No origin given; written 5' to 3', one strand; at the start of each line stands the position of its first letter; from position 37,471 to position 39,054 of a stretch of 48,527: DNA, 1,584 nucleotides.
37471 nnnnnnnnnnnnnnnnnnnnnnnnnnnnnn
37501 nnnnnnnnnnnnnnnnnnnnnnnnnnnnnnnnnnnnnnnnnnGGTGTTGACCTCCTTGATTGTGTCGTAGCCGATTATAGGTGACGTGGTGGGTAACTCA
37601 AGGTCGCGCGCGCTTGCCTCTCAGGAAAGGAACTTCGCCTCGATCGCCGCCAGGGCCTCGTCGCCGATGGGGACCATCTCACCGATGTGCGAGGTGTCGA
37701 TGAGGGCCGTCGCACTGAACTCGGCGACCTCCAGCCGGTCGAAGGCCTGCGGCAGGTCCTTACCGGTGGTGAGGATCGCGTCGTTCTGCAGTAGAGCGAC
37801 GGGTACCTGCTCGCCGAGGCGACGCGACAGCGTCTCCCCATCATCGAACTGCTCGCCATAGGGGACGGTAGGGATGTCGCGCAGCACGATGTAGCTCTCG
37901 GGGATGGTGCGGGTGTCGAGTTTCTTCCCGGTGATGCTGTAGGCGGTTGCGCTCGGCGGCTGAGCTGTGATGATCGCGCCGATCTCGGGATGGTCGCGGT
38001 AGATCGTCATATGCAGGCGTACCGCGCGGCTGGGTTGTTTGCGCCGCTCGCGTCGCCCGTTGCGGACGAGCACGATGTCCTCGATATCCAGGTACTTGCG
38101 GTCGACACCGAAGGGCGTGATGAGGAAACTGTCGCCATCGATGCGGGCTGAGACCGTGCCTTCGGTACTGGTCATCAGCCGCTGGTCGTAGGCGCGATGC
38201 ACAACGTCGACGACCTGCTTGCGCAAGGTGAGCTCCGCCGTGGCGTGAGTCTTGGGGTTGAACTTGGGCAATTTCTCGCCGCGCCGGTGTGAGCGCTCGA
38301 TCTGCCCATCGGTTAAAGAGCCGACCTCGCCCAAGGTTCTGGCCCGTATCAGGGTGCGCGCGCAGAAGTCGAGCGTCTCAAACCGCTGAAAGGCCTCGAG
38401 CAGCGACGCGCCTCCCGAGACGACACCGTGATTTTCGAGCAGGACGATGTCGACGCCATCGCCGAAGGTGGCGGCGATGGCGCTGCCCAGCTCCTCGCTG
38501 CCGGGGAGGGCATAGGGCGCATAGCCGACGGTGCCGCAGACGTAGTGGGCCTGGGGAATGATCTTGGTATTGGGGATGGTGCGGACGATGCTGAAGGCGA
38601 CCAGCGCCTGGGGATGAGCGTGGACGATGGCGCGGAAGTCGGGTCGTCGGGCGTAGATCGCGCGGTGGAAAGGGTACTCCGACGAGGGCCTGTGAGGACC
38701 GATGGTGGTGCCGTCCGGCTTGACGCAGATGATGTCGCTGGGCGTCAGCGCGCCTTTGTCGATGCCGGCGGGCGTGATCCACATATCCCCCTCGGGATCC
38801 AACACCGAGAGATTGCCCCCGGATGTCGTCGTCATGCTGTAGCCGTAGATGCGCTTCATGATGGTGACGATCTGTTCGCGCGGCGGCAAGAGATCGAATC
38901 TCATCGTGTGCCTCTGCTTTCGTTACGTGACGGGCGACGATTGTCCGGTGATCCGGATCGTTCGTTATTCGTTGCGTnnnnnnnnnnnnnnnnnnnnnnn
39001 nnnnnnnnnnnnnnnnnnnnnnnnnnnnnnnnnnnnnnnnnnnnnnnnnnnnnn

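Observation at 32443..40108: Seven-gene operon with four different oxidoreductase superfamilies, a TIM-barrel isomerase, a class II aldolase and an MFS transporter, but no kinase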

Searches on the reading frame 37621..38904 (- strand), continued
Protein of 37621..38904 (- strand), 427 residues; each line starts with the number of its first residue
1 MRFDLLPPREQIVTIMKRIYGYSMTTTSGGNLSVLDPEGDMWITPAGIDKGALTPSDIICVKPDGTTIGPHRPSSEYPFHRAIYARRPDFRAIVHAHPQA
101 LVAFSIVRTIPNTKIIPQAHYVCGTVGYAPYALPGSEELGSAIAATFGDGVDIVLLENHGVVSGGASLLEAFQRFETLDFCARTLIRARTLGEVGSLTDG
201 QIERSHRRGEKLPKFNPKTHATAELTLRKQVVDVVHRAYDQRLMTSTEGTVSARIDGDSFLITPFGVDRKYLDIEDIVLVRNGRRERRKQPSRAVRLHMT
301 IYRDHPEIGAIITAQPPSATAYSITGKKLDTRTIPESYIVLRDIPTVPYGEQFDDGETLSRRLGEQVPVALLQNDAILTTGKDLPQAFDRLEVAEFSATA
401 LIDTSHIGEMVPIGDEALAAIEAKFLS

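Call 68: fold_search(model_id=the predicted structure, library=pdb)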
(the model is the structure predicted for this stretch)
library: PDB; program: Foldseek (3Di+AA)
matches with E <= 10: 392; with E <= 0.001: 87
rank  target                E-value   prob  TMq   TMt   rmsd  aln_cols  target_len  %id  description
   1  6voq                  2.7e-15  1.00  0.42  0.84   2.4       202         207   34  Crystal structure of YgbL, a putative aldolase/epimerase/decarboxylase from Klebsiella pneumoniae (released 2020-02-19)
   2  4c24                  3.2e-15  1.00  0.42  0.81   2.4       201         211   33  L-fuculose 1-phosphate aldolase (released 2013-12-11)
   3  4c25                  6.8e-15  1.00  0.42  0.82   2.2       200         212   34  L-fuculose 1-phosphate aldolase (released 2013-12-18)
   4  6vop                  8.0e-15  1.00  0.43  0.86   2.1       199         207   31  Crystal structure of YgbL, a putative aldolase/epimerase/decarboxylase from Escherichia coli (released 2020-02-19)
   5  1dzv                  2.8e-14  1.00  0.42  0.82   3.2       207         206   28  L-Fuculose-1-Phosphate Aldolase from Escherichia coli Mutant Y113F/Y209F (released 2000-06-02)
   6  2opi_A                3.1e-14  1.00  0.41  0.81   2.8       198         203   25  Crystal Structure of L-fuculose-1-phosphate aldolase from Bacteroides thetaiotaomicron (released 2007-02-27)
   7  1e4c                  3.5e-14  1.00  0.41  0.80   3.7       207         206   26  L-Fuculose 1-Phosphate Aldolase from Escherichia coli Mutant S71Q (released 2000-11-06)
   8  2opi_B                6.1e-14  1.00  0.41  0.81   2.4       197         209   25  Crystal Structure of L-fuculose-1-phosphate aldolase from Bacteroides thetaiotaomicron (released 2007-02-27)
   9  1dzz                  7.1e-14  1.00  0.42  0.81   3.2       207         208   29  L-Fuculose-1-Phosphate Aldolase from Escherichia coli Mutant Y113F (released 2000-06-02)
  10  6btd                  7.5e-14  1.00  0.42  0.85   2.3       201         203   29  Crystal structure of deoxyribose-phosphate aldolase from Bacillus Thuringiensis involved in dispatching the ubiquitous r (released 2018-07-04)
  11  1dzx                  9.4e-14  1.00  0.42  0.82   3.1       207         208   28  L-Fuculose-1-Phosphate Aldolase from Escherichia coli Mutant R212A (released 2000-06-02)
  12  6btg                  1.2e-13  1.00  0.43  0.85   2.0       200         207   30  Crystal structure of deoxyribose-phosphate aldolase bound with DHAP from Bacillus Thuringiensis (released 2018-07-04)
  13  2fua                  1.2e-13  1.00  0.41  0.80   2.5       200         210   28  L-FUCULOSE 1-PHOSPHATE ALDOLASE CRYSTAL FORM T WITH COBALT (released 1996-10-14)
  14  1e4b                  1.2e-13  1.00  0.41  0.82   3.2       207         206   28  L-Fuculose 1-Phosphate Aldolase from Escherichia coli Mutant N29Q (released 2000-11-06)
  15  1e47                  1.4e-13  1.00  0.42  0.82   3.2       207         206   28  L-Fuculose 1-Phosphate Aldolase from Escherichia coli Mutant E73Q (released 2000-11-06)
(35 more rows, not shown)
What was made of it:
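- The best structural match is YgbL (6voq, call 68).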

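Call 88: search_protein_families(library=pfam, proteins=[L075:7716-9575:-, L075:11428-12564:+, L078:7938-9869:+, L076:8017-9882:-, L076:11340-13475:+, L054:8246-9682:+, L032:8512-9366:+, L072:7410-8456:+, L064:11272-12708:-, L080:3486-5198:+], max_evalue=0.00001)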
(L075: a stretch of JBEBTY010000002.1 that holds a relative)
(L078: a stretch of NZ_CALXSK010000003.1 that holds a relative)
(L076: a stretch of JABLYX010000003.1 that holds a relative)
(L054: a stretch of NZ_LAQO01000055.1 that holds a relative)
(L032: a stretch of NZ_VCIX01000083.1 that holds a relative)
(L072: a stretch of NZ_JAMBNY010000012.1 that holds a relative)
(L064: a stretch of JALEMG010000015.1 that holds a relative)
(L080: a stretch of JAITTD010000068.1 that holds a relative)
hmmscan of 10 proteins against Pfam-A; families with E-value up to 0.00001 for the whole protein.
L075:7716-9575:- (620 aa): 6 families
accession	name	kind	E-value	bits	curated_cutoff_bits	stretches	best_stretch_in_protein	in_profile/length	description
PF00009.33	GTP_EFTU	-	6.7e-53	179.5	26.5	1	22-213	2-187/188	Elongation factor Tu GTP binding domain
PF21018.2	BipA_C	-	5.1e-45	152.2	23.8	1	499-607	1-109/110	TypA/BipA C-terminal domain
PF00679.30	EFG_C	-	2.2e-20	72.9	27.9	1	414-496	4-87/89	Elongation factor G C-terminus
PF03144.31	GTP_EFTU_D2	-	2.5e-10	41.1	30.3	1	236-306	1-73/73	Elongation factor Tu domain 2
PF01926.29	MMR_HSR1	-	5.7e-06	26.9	21.9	0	27-147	3-113/113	50S ribosome-binding GTPase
PF22042.2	EF-G_D2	-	9.3e-06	26.1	27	0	229-307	11-83/84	Elongation factor G domain 2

L075:11428-12564:+ (379 aa): 1 family
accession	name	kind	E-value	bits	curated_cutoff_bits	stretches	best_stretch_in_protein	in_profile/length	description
PF14307.12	Glyco_tran_WbsX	-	1.3e-128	429.8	25.1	1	5-353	1-349/350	Glycosyltransferase WbsX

L078:7938-9869:+ (644 aa): 0 families

L076:8017-9882:- (622 aa): 6 families
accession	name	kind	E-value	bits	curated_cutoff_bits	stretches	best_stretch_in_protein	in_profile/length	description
PF00009.33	GTP_EFTU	-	1.3e-54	185.1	26.5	1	24-215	2-187/188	Elongation factor Tu GTP binding domain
PF21018.2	BipA_C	-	7e-45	151.8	23.8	1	501-609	1-109/110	TypA/BipA C-terminal domain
PF00679.30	EFG_C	-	4.3e-20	72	27.9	1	416-497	4-86/89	Elongation factor G C-terminus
PF03144.31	GTP_EFTU_D2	-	7.1e-12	46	30.3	1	238-308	1-73/73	Elongation factor Tu domain 2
PF01926.29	MMR_HSR1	-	2.9e-06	27.8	21.9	0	28-149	2-113/113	50S ribosome-binding GTPase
PF22042.2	EF-G_D2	-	4.1e-06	27.3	27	0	231-309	11-83/84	Elongation factor G domain 2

L076:11340-13475:+ (712 aa): 0 families

L054:8246-9682:+ (479 aa): 2 families
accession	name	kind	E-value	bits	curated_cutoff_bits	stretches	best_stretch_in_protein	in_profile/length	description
PF00390.24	malic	-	2.1e-32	112.9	23.1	1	101-232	2-181/182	Malic enzyme, N-terminal domain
PF03949.21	Malic_M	-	2.8e-26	92.8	23.5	1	247-466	3-257/258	Malic enzyme, NAD binding domain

L032:8512-9366:+ (285 aa): 0 families

L072:7410-8456:+ (349 aa): 1 family
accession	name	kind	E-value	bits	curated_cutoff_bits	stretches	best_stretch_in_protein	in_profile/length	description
PF03816.19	LytR_cpsA_psr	-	2.6e-42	144.9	24.6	1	90-239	1-149/150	LytR_cpsA_psr family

L064:11272-12708:- (479 aa): 0 families

L080:3486-5198:+ (571 aa): 13 families
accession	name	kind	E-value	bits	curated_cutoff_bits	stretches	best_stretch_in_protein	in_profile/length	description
PF13432.12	TPR_16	-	1.7e-22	80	32.7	1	282-341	4-62/65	Tetratricopeptide repeat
PF07719.23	TPR_2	-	1.6e-21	75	27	0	108-136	3-31/34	Tetratricopeptide repeat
PF14559.12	TPR_19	-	1.1e-19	71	25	0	116-162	1-47/68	Tetratricopeptide repeat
PF00515.34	TPR_1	-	2.9e-18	65.3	27.8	0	276-308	2-34/34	Tetratricopeptide repeat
PF13428.12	TPR_14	-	5.4e-15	54.9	23.5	0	52-80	15-43/44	Tetratricopeptide repeat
PF13431.12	TPR_17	-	1.8e-13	50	24.4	0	266-295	4-33/34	Tetratricopeptide repeat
PF12895.13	ANAPC3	-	5.4e-12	46.3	27.2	0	219-298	1-79/82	Anaphase-promoting complex, cyclosome, subunit 3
PF13371.12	TPR_9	-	8.3e-11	42.2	35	0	52-105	9-62/73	Tetratricopeptide repeat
PF13181.12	TPR_8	-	3.9e-10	39.5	25.7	0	108-138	3-33/34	Tetratricopeptide repeat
PF23914.1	TPR_CcmH_CycH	-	7.2e-10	39.4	42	0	211-306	54-152/158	Cytochrome c-type biogenesis protein H TPR domain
PF25062.1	ARM_TT21_N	-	5.2e-09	36.6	40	0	49-155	111-217/222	Tetratricopeptide repeat protein 21 N-terminal ARM repeat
PF09295.16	ChAPs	-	1.3e-06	28.1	20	0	32-130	194-292/395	ChAPs (Chs5p-Arf1p-binding proteins)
PF13414.12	TPR_11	-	2.1e-06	27.7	26.8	0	256-286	9-40/42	TPR repeat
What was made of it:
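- Tried and rejected: Victivallis and Paenibacillus contexts are housekeeping genes (call 88).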

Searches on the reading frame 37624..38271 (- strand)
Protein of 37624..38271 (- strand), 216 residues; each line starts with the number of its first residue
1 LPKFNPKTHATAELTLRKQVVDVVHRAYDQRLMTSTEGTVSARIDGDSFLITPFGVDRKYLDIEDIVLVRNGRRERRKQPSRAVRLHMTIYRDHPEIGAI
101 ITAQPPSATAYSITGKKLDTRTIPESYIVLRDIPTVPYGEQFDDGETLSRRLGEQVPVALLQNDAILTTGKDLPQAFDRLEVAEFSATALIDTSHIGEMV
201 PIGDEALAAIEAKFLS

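Call 58: search_solved_structures(query=window:37624-38271:-, max_evalue=1, show_alignments=2)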
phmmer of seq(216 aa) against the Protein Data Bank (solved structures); distinct sequences matched with E-value up to 1: 34.
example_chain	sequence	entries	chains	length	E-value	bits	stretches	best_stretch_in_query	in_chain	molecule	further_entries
1e46_P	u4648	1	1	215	1e-11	48.2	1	16-214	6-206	L-FUCULOSE 1-PHOSPHATE ALDOLASE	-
1e48_P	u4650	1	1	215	1.6e-11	47.5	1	16-214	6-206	L-FUCULOSE 1-PHOSPHATE ALDOLASE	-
1dzv_P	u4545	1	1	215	1.6e-11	47.5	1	16-214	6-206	L-fuculose phosphate aldolase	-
1dzz_P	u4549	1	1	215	1.7e-11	47.5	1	16-214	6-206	L-fuculose phosphate aldolase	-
1dzx_P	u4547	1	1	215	1.9e-11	47.3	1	16-214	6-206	L-fuculose phosphate aldolase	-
1e47_P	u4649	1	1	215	1.9e-11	47.3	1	16-214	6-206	L-FUCULOSE 1-PHOSPHATE ALDOLASE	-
1fua_A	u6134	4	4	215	1.9e-11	47.3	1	16-214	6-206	L-FUCULOSE-1-PHOSPHATE ALDOLASE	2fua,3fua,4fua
1dzy_P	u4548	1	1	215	1.9e-11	47.3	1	16-214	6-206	L-FUCULOSE-1-PHOSPHATE ALDOLASE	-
1dzw_P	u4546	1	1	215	2.4e-11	47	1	16-214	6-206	L-fuculose phosphate aldolase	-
1e4b_P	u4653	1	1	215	2.7e-11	46.9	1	16-214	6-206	L-FUCULOSE 1-PHOSPHATE ALDOLASE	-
1e4c_P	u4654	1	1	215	7e-11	45.5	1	16-214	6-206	L-FUCULOSE 1-PHOSPHATE ALDOLASE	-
1e49_P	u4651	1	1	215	7.1e-11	45.5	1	16-214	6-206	L-FUCULOSE 1-PHOSPHATE ALDOLASE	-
1dzu_P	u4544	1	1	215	9.2e-11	45.1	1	16-214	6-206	L-fuculose phosphate aldolase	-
7x78_A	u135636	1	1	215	1.3e-10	44.6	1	16-214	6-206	L-fuculose phosphate aldolase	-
1e4a_P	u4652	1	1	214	1.8e-10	44.1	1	18-214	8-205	L-FUCULOSE 1-PHOSPHATE ALDOLASE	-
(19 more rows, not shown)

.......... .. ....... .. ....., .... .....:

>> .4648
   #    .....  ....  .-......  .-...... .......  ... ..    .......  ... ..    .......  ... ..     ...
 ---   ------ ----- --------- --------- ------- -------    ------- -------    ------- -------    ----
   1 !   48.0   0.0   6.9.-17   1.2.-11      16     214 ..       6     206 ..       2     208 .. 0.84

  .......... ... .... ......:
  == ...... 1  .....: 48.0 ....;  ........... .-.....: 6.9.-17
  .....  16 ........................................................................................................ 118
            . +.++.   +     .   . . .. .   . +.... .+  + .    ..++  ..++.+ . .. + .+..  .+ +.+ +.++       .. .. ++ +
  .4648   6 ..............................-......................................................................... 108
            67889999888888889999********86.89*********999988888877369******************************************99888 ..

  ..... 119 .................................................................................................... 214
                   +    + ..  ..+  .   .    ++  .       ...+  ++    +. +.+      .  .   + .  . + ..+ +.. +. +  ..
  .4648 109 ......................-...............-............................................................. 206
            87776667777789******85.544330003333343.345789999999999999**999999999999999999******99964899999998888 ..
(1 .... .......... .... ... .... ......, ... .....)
